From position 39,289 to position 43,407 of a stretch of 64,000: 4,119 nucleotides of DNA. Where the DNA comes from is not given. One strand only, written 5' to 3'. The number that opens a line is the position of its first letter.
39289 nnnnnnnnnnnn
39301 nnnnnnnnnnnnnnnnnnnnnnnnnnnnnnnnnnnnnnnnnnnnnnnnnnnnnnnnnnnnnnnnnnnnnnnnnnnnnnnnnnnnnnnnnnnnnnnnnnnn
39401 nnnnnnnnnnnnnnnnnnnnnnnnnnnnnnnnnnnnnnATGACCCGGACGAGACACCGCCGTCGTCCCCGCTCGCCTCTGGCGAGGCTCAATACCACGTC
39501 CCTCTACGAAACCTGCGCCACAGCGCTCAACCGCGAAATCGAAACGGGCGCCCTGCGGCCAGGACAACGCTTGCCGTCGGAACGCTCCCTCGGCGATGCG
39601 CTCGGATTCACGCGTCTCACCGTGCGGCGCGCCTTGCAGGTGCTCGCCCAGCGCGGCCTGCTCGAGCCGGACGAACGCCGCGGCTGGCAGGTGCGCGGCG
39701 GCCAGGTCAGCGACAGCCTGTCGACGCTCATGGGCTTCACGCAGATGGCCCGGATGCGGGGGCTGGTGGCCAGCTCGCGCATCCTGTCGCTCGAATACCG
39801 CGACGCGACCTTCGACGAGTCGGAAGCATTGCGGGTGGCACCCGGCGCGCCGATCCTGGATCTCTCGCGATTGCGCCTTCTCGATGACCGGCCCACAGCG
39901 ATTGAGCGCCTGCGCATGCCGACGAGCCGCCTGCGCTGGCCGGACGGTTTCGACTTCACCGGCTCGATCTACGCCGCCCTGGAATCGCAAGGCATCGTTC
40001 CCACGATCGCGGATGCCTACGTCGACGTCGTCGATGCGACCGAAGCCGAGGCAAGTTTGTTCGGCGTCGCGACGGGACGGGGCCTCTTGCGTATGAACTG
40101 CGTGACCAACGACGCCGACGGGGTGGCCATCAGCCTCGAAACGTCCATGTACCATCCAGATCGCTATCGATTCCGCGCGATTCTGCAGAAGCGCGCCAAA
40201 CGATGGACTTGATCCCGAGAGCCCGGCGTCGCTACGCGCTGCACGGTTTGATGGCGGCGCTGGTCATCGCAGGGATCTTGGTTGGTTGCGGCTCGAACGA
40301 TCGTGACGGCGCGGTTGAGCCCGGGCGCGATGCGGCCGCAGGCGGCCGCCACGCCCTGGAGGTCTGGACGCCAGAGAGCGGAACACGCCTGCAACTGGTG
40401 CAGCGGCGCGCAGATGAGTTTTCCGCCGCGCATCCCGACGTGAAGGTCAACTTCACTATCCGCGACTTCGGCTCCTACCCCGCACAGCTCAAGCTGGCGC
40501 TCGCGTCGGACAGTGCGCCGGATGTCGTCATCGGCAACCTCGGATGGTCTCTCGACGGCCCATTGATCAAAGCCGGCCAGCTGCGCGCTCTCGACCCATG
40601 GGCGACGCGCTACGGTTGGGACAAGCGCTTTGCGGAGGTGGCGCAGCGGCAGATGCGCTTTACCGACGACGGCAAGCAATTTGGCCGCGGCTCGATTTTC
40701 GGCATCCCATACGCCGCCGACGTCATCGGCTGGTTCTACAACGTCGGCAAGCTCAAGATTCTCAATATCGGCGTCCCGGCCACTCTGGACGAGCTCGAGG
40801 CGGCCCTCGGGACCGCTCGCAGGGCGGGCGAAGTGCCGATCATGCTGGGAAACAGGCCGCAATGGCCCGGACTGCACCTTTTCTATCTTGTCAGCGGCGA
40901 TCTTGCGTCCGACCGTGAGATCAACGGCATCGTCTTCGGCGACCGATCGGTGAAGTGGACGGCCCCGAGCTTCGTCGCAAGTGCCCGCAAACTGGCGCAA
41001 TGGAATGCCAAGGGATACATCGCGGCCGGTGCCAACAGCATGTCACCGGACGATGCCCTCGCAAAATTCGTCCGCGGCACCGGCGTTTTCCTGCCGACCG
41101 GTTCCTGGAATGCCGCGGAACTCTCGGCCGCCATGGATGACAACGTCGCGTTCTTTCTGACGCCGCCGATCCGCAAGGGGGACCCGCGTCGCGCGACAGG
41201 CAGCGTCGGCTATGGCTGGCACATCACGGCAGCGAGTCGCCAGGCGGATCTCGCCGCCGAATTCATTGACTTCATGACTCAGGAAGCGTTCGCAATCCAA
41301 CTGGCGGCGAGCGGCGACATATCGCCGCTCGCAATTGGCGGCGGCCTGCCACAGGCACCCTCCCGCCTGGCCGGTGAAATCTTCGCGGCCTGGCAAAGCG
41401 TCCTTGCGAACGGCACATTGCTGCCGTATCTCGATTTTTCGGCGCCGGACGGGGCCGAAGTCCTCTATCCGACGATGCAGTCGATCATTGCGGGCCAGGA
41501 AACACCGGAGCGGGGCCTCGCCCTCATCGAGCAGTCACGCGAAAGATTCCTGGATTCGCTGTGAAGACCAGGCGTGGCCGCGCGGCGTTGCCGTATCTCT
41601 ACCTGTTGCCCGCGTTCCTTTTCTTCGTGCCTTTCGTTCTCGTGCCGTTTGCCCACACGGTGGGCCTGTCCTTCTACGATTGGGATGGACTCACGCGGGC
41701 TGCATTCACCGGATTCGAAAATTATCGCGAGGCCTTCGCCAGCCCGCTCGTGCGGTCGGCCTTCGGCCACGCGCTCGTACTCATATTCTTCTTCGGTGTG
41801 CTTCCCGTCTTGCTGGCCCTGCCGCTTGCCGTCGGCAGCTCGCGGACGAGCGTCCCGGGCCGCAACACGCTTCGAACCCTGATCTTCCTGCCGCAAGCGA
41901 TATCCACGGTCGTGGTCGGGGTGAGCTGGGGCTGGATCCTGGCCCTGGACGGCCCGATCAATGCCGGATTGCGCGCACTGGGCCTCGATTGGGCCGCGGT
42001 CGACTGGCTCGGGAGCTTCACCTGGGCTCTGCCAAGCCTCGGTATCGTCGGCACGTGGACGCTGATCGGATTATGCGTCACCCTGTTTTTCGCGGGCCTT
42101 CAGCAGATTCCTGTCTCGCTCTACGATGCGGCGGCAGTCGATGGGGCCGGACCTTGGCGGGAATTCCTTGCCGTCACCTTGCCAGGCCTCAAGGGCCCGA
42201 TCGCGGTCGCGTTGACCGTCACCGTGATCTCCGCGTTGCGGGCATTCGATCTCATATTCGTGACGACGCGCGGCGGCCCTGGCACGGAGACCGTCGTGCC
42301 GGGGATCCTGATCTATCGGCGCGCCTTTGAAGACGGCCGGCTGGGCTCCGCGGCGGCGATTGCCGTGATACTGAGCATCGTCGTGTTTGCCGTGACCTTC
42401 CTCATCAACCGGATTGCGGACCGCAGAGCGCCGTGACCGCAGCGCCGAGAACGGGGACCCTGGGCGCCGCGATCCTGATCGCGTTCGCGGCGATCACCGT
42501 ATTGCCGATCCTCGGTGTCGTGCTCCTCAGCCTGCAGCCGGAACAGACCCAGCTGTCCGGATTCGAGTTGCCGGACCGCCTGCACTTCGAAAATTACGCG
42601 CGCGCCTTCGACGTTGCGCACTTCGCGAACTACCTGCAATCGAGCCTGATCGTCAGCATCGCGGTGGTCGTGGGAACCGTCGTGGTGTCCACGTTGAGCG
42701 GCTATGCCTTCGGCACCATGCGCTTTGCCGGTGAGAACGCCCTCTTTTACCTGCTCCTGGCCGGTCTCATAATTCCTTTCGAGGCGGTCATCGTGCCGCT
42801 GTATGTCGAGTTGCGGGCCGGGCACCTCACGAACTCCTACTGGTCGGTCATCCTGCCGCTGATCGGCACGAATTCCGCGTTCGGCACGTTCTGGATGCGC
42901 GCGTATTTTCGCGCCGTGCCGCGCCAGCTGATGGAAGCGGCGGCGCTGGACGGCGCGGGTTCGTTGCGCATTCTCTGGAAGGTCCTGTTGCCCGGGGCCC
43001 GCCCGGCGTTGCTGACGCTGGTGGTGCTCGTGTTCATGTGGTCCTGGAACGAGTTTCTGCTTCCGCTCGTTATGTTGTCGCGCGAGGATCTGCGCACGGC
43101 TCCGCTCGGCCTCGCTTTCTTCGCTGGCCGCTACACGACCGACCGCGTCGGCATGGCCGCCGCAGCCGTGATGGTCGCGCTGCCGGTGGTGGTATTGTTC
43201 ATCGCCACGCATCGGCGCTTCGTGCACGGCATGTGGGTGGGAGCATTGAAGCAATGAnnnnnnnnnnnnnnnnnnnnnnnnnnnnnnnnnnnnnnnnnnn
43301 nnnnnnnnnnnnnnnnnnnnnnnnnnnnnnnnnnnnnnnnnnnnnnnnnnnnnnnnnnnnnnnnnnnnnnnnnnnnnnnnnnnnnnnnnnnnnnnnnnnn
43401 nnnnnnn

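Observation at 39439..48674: CUT1 ABC sugar operon with a PhyH oxygenase and a Gfo/Idh/MocA dehydrogenase inserted between the permeases and the ATPase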

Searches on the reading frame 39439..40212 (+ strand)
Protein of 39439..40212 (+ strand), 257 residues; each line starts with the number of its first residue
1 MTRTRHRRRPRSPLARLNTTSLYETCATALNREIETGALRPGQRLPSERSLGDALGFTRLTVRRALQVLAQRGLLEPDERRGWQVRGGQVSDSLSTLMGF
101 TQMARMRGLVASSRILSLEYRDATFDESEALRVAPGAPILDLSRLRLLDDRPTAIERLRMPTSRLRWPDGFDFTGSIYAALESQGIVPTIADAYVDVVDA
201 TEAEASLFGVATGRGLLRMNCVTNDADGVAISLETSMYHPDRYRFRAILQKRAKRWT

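Call 5: search_protein_families(library=pfam, proteins=[window:39439-40212:+])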
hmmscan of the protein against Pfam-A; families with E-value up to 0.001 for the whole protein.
window:39439-40212:+ (257 aa): 3 families
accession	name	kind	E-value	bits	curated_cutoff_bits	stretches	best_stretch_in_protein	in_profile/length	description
PF07702.18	UTRA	-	1.4e-28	99.9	23.8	1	107-244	2-141/141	UTRA domain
PF00392.27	GntR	-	1.9e-16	59.9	27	1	22-85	1-64/64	Bacterial regulatory proteins, gntR family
PF13545.12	HTH_Crp_2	-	0.00051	20.4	27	0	47-81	24-57/70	Crp-like helix-turn-helix domain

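Call 6: search_protein_families(library=ncbifam, proteins=[window:39439-40212:+])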
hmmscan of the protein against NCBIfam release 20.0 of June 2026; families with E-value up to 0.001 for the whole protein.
window:39439-40212:+ (257 aa): 26 families (the best 25 are shown)
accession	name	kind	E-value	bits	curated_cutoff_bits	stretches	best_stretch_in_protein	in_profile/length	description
NF041547.1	GntR_LSA1692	equivalog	2.8e-33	115.5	275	1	22-251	2-232/233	GntR family transcriptional regulator, LSA1692 subfamily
TIGR03337.1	phnR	equivalog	1.2e-25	90.6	296.75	1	23-238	3-219/231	phosphonate utilization transcriptional regulator PhnR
TIGR02325.1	C_P_lyase_phnF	equivalog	8.7e-25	87.6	156.8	1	18-245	5-234/238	phosphonate metabolism transcriptional regulator PhnF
TIGR02018.2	his_ut_repres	equivalog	8.7e-24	84.1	220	1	24-247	2-224/226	histidine utilization transcriptional repressor HutC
NF008491.0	PRK11402.1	subfamily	1.3e-22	80.5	269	1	16-243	6-234/243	GntR family transcriptional regulator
NF007292.0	PRK09764.1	equivalog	1.7e-14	53.6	281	1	20-165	4-149/240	GntR family transcriptional regulator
TIGR02404.1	trehalos_R_Bsub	equivalog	1.8e-14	54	211.95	1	23-248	2-230/233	trehalose operon repressor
NF052282.1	PLP_TF_PdxR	equivalog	6.1e-12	45.3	320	1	21-86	1-66/448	MocR-like pyridoxine biosynthesis transcription factor PdxR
NF052441.1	TransRegRv0792c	equivalog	1.6e-10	40.6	400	1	27-251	22-248/260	Rv0792c family HTH-type transcriptional regulator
NF011575.0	PRK14999.1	equivalog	1.9e-10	40.5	424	1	18-246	9-236/241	histidine utilization repressor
NF007442.0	PRK09990.1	equivalog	4.7e-10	39.3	301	1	22-98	11-87/256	transcriptional regulator GlcC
NF052286.1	ecto_TF_EhuR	exception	1.5e-09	36.9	480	1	18-91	9-81/458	MocR-like ectoine utilization transcription factor EhuR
NF052290.2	MocR_like_YczR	exception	5.4e-09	35.3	487.4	1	20-77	18-75/458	MocR-like transcription factor YczR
NF003011.0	PRK03837.1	subfamily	6e-09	35.9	260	1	19-76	11-68/241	transcriptional regulator NanR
NF007741.0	PRK10421.1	equivalog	8e-08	32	311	1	22-77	8-63/262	transcriptional regulator LldR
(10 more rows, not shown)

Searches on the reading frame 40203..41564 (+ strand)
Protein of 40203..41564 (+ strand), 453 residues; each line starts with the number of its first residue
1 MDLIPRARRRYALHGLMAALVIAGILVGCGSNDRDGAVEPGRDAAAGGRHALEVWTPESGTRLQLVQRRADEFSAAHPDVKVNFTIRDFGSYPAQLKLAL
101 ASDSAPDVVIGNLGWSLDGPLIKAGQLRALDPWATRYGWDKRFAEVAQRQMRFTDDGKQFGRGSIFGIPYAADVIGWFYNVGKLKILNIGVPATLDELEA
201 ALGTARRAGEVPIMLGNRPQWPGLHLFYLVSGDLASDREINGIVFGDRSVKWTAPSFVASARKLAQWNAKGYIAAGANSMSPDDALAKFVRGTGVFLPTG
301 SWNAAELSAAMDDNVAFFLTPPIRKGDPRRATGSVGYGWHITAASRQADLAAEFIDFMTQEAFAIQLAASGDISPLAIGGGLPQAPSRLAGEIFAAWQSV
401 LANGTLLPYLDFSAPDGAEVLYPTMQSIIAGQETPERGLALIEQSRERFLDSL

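Call 5: search_protein_families(library=pfam, proteins=[window:40203-41564:+])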
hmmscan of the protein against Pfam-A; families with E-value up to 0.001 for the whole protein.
window:40203-41564:+ (453 aa): 2 families
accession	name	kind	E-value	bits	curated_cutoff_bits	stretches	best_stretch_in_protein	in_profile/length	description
PF01547.30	SBP_bac_1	-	1.1e-24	88.5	26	1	66-361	10-303/307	Bacterial extracellular solute-binding protein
PF13416.11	SBP_bac_8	-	2.1e-18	67.5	27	1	70-362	3-247/279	Bacterial extracellular solute-binding protein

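Call 6: search_protein_families(library=ncbifam, proteins=[window:40203-41564:+])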
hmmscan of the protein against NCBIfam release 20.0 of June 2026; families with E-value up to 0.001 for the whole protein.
window:40203-41564:+ (453 aa): 2 families
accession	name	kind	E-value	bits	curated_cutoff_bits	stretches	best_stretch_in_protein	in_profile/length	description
TIGR03850.1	bind_CPR_0540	equivalog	2.6e-14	52.7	299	2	16-200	7-186/437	carbohydrate ABC transporter substrate-binding protein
TIGR03851.1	chitin_NgcE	equivalog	3.7e-09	36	399.65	1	48-317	38-305/450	N-acetylglucosamine/diacetylchitobiose ABC transporter substrate-binding protein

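Call 34: search_solved_structures(query=window:40203-41564:+, max_evalue=0.001)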
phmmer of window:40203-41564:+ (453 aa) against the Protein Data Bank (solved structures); distinct sequences matched with E-value up to 0.001: 24.
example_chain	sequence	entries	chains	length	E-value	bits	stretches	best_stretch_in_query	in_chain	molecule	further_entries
7ehp_A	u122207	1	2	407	3.2e-19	72.3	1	61-376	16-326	chitin oligosaccahride binding protein NagB1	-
4g68_B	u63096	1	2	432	7.4e-17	64.5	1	43-361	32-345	ABC transporter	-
4g68_A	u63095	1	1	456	8e-17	64.4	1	42-361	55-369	ABC transporter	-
7eho_A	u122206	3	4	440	3.6e-16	62.3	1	86-440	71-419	Chitin oligosaccharide binding protein NagB2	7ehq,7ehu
3vxb_A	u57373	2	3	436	1.6e-11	46.9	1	9-439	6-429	Putative sugar-binding lipoprotein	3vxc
2hq0_A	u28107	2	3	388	7.7e-11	44.7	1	163-385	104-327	Sugar ABC transporter, sugar-binding protein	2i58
2heu_A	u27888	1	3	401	8.5e-11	44.6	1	163-385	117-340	Sugar ABC transporter, sugar-binding protein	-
2hfb_A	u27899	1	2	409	8.5e-11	44.6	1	163-385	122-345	Sugar ABC transporter, sugar-binding protein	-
6pql_A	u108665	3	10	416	9e-11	44.5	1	163-385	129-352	ABC transporter sugar-binding protein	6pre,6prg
8xba_A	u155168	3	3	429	1.8e-10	43.5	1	67-381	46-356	XylA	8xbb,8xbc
4zs9_A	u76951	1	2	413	4.7e-09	38.8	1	67-361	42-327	Sugar binding protein of ABC transporter system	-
4zza_A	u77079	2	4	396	5.1e-09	38.7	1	67-361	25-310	Sugar binding protein of ABC transporter system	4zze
3jzj_A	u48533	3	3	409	8.9e-09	37.9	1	54-440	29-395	Acarbose/maltose binding protein GacH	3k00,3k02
3k01_A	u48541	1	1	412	1.2e-08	37.5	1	55-440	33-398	Acarbose/maltose binding protein GacH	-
3zkk_A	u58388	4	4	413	2.5e-08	36.4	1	58-337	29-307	XOS BINDING PROTEIN | PUTATIVE SUGAR TRANSPORTER SOLUTE-BINDING PROTEIN | SUGAR TRANSPORTER SOLUTE-BINDING PROTEIN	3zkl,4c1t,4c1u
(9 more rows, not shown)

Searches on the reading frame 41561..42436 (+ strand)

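Call 5: search_protein_families(library=pfam, proteins=[window:41561-42436:+])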
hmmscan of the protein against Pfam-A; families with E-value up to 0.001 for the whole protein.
window:41561-42436:+ (291 aa): 1 family
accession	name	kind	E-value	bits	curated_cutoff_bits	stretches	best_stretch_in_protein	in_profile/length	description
PF00528.27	BPD_transp_1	-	7.6e-17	62.1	26.4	1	89-289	8-181/184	Binding-protein-dependent transport system inner membrane component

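Call 6: search_protein_families(library=ncbifam, proteins=[window:41561-42436:+])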
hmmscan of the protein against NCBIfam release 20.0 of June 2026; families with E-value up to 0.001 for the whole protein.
window:41561-42436:+ (291 aa): 21 families
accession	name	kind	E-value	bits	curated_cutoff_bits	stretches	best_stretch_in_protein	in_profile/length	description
NF040931.1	ABC_arch_GlcT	equivalog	1.4e-26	93.8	360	1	17-278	4-263/278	glucose ABC transporter permease GlcT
NF007852.0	PRK10561.1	equivalog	3.4e-26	92.8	335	1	8-288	11-290/295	sn-glycerol-3-phosphate ABC transporter permease UgpA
TIGR03262.1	PhnU2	equivalog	2.2e-16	59.6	593.25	1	18-289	10-259/546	putative 2-aminoethylphosphonate ABC transporter permease subunit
NF008232.0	PRK10999.1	equivalog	3.4e-16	59.1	392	1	49-282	264-511/520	maltose ABC transporter permease MalF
TIGR00969.1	3a0106s02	subfamily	3.8e-12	46.2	240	1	45-284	40-268/272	sulfate ABC transporter permease subunit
TIGR02140.1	permease_CysW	equivalog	1.1e-11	44.7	329.1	1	45-289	26-258/261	sulfate ABC transporter permease subunit CysW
NF011624.0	PRK15050.1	equivalog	1.7e-11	43.8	247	1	4-289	17-288/297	2-aminoethylphosphonate ABC transporter permease subunit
TIGR02139.1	permease_CysT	equivalog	1.5e-10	41.2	246.1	1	45-286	29-259/265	sulfate ABC transporter permease subunit CysT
NF007963.0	PRK10683.1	equivalog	5.6e-10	39.1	489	1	5-277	30-300/317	putrescine ABC transporter permease PotH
TIGR01581.1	Mo_ABC_porter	hypoth_equivalog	1.7e-09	37.5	210.3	1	59-277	14-221/225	ABC transporter permease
TIGR03226.1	PhnU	equivalog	2.3e-09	37.2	283.45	1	7-289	38-306/311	2-aminoethylphosphonate ABC transporter permease subunit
NF008208.0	PRK10971.1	equivalog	6.4e-08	32.4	415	1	51-288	43-269/277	sulfate/thiosulfate ABC transporter permease CysT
NF043074.1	MMSYN1_0196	equivalog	1.1e-07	31.5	350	1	15-287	14-264/277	spermidine/putrescine ABC transporter permease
NF007044.0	PRK09497.1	equivalog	8e-06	25.5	348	1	21-281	18-273/285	spermidine/putrescine ABC transporter permease PotB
NF006939.0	PRK09421.1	equivalog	2e-05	24.1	262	1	78-288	18-222/230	molybdate ABC transporter permease subunit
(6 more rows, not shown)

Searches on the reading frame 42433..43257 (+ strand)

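Call 5: search_protein_families(library=pfam, proteins=[window:42433-43257:+])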
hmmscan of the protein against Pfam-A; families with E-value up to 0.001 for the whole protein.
window:42433-43257:+ (274 aa): 1 family
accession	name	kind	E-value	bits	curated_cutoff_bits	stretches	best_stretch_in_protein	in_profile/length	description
PF00528.27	BPD_transp_1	-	1e-17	64.9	26.4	1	94-258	9-174/184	Binding-protein-dependent transport system inner membrane component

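Call 6: search_protein_families(library=ncbifam, proteins=[window:42433-43257:+])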
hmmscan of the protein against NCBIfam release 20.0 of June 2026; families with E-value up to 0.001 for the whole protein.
window:42433-43257:+ (274 aa): 16 families
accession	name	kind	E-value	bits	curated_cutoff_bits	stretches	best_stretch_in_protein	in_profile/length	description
NF040932.1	ABC_arch_GlcU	equivalog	4.4e-37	128.2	340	1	13-268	7-265/272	glucose ABC transporter permease GlcU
NF008210.0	PRK10973.1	equivalog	2.7e-35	122.4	297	1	60-267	69-276/281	sn-glycerol-3-phosphate ABC transporter permease UgpE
NF008231.0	PRK10998.1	equivalog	7.9e-22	78.2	261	1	13-273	18-295/296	maltose ABC transporter permease MalG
NF040931.1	ABC_arch_GlcT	equivalog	1.7e-11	44.3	360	1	132-254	139-262/278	glucose ABC transporter permease GlcT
NF011624.0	PRK15050.1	equivalog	2.1e-11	43.5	247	1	135-263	160-285/297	2-aminoethylphosphonate ABC transporter permease subunit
TIGR01581.1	Mo_ABC_porter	hypoth_equivalog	3.3e-10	39.8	210.3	1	67-255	22-222/225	ABC transporter permease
TIGR03226.1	PhnU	equivalog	2.2e-08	33.9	283.45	1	155-252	198-294/311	2-aminoethylphosphonate ABC transporter permease subunit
TIGR02141.1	modB_ABC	equivalog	5e-08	32.8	182.6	1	122-258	66-202/208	molybdate ABC transporter permease subunit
NF007047.0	PRK09500.1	equivalog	8e-07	28.9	326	1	19-212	15-204/257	spermidine/putrescine ABC transporter permease PotC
NF008232.0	PRK10999.1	equivalog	1.2e-05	24.3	392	1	159-210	398-449/520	maltose ABC transporter permease MalF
TIGR00969.1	3a0106s02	subfamily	2.1e-05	24.1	240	1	164-258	171-266/272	sulfate ABC transporter permease subunit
NF007852.0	PRK10561.1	equivalog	0.0001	22.3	335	1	147-207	169-229/295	sn-glycerol-3-phosphate ABC transporter permease UgpA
NF006939.0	PRK09421.1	equivalog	0.00013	21.5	262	1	156-252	113-211/230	molybdate ABC transporter permease subunit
TIGR02139.1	permease_CysT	equivalog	0.00016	21.4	246.1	0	159-208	155-204/265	sulfate ABC transporter permease subunit CysT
NF008049.0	PRK10782.1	subfamily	0.00031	20.5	212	1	106-197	68-150/217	methionine ABC transporter permease MetI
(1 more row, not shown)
